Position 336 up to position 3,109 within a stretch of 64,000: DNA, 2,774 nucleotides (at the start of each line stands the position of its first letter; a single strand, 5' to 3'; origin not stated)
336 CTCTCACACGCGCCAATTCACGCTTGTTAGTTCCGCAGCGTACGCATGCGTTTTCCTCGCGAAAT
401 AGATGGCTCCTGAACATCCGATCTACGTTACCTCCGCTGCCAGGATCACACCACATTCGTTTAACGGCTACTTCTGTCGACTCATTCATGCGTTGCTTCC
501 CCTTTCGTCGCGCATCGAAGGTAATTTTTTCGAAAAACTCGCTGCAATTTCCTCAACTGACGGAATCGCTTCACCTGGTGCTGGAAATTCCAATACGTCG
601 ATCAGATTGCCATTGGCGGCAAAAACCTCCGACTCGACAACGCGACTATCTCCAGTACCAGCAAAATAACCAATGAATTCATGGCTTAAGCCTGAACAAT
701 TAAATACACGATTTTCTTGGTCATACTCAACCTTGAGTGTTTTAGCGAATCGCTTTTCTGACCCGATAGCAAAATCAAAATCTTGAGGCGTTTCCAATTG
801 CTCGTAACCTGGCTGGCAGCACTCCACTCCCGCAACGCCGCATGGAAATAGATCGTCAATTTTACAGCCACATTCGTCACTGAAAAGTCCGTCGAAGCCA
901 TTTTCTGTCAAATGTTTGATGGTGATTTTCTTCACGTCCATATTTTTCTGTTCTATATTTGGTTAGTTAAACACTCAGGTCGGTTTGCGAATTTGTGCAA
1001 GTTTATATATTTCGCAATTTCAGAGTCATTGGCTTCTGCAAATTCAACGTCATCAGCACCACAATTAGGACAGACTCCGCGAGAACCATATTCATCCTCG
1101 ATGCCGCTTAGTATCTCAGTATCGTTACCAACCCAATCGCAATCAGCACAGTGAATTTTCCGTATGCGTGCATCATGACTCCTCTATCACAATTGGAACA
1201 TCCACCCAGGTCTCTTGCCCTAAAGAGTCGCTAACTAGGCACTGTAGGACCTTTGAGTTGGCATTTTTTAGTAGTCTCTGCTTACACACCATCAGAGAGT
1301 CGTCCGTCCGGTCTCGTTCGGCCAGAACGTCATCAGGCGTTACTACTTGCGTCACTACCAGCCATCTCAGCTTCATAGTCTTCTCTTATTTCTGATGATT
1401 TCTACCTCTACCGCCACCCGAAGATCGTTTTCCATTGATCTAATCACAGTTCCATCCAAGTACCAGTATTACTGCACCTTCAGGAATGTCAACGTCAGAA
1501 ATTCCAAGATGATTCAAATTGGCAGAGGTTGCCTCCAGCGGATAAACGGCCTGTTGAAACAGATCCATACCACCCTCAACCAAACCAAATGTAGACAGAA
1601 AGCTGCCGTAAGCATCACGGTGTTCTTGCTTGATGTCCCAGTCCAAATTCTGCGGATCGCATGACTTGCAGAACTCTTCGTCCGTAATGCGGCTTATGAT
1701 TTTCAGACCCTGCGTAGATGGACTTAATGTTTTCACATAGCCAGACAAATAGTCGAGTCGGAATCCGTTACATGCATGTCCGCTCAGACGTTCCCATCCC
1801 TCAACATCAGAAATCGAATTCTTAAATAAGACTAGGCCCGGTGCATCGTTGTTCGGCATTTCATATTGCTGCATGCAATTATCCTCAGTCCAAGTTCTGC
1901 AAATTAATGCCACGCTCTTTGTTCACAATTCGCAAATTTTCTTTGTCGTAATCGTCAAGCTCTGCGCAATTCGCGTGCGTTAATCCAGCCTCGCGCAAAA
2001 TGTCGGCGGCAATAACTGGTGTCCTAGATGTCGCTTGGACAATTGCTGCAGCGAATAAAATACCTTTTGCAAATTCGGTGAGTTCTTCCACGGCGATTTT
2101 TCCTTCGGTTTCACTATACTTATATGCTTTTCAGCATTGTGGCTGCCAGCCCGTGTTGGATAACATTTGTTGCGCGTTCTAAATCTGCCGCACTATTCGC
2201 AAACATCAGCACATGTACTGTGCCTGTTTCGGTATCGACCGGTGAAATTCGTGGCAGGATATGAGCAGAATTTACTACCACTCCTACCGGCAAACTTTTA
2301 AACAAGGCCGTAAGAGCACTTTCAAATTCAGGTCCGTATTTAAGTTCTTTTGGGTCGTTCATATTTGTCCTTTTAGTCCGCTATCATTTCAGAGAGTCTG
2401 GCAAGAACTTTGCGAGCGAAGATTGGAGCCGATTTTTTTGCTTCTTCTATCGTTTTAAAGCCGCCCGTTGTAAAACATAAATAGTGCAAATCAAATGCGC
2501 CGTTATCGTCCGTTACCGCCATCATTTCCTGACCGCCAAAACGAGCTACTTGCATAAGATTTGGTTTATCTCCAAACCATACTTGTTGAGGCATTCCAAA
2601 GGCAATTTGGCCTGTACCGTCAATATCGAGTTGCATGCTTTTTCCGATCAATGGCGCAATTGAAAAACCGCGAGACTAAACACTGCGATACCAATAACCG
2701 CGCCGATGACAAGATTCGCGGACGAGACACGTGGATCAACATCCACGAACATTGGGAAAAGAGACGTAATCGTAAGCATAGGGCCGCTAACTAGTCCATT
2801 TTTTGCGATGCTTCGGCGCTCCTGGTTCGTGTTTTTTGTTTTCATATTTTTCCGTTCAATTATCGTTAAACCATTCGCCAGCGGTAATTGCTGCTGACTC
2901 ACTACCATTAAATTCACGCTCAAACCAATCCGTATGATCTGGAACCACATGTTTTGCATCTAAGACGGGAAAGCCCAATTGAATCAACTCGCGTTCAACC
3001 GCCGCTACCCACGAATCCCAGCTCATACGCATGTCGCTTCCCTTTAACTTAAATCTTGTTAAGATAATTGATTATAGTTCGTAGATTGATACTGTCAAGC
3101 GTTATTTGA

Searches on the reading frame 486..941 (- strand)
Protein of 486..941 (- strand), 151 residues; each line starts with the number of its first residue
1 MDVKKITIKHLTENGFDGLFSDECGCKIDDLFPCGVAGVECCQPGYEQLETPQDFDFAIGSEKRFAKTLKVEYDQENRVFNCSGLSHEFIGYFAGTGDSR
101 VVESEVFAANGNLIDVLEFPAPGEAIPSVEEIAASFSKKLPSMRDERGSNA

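Call 29: find_encoding_contigs(protein=window:486-941:-, flank=10000, max_places=3)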
Protein window:486-941:- (151 aa): no gene with exactly this product is on record in the collection.

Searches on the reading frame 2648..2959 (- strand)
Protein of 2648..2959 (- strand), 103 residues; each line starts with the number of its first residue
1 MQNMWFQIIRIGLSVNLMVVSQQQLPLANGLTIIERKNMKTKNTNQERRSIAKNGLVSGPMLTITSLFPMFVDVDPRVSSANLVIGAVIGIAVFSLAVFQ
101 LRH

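Call 30: find_encoding_contigs(protein=window:2648-2959:-, flank=10000, max_places=3)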
Protein window:2648-2959:- (103 aa): no gene with exactly this product is on record in the collection.
